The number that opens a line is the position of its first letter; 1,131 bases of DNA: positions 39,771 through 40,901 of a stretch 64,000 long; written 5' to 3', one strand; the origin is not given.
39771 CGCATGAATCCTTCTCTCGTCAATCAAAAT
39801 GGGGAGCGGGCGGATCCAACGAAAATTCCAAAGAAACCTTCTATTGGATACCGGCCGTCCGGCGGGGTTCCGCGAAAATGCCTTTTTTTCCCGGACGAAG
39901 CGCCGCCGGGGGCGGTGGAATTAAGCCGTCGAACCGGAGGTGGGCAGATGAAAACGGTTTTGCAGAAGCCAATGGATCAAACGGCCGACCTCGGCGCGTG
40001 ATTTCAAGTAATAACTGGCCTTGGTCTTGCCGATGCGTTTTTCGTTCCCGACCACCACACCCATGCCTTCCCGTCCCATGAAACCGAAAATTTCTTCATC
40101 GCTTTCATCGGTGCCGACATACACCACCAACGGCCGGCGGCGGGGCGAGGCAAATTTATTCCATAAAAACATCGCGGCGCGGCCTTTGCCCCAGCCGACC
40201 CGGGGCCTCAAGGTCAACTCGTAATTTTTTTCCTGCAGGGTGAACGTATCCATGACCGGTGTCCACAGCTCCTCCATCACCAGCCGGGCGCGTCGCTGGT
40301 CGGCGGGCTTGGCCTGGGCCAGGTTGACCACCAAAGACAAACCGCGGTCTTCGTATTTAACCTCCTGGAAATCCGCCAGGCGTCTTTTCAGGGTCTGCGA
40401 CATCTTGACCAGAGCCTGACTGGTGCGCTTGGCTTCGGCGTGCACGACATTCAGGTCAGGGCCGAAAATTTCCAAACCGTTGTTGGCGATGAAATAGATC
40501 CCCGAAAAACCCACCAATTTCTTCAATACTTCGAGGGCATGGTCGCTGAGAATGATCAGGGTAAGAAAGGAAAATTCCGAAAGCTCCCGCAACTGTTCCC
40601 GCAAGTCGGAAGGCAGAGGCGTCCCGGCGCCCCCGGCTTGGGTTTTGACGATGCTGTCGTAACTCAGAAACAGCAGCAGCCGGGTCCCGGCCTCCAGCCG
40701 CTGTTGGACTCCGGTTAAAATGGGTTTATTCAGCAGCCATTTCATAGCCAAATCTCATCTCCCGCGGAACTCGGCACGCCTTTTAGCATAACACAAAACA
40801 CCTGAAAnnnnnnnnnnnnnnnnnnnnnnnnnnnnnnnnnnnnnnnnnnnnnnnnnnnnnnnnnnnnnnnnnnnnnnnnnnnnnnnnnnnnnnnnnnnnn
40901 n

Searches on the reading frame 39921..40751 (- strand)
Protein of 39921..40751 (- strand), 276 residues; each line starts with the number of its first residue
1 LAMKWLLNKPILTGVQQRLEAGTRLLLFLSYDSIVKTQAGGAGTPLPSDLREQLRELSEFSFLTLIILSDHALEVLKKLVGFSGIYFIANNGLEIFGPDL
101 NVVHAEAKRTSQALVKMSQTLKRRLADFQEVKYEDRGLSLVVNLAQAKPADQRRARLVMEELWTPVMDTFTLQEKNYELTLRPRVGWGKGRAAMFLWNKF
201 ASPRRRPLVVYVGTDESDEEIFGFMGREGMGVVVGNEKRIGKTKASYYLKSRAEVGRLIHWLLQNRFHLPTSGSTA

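Call 3: search_protein_families(library=pfam, proteins=[window:39921-40751:-], max_evalue=0.01)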
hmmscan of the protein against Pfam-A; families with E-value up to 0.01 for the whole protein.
window:39921-40751:- (276 aa): 1 family
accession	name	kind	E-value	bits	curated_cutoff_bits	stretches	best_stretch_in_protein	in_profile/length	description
PF02358.22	Trehalose_PPase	-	3.1e-19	69.5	27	1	31-250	4-232/235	Trehalose-phosphatase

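Call 4: search_protein_families(library=ncbifam, proteins=[window:39921-40751:-], max_evalue=0.01)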
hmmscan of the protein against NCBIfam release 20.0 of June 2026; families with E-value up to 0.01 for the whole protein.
window:39921-40751:- (276 aa): 2 families
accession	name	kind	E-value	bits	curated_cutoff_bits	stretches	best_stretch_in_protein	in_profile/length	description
NF011071.0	PRK14501.1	equivalog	1.9e-15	56.2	634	1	12-264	481-726/729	bifunctional alpha,alpha-trehalose-phosphate synthase (UDP-forming)/trehalose-phosphatase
TIGR00685.1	T6PP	equivalog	3.7e-15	56.5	68.05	1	46-263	26-249/250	trehalose-phosphatase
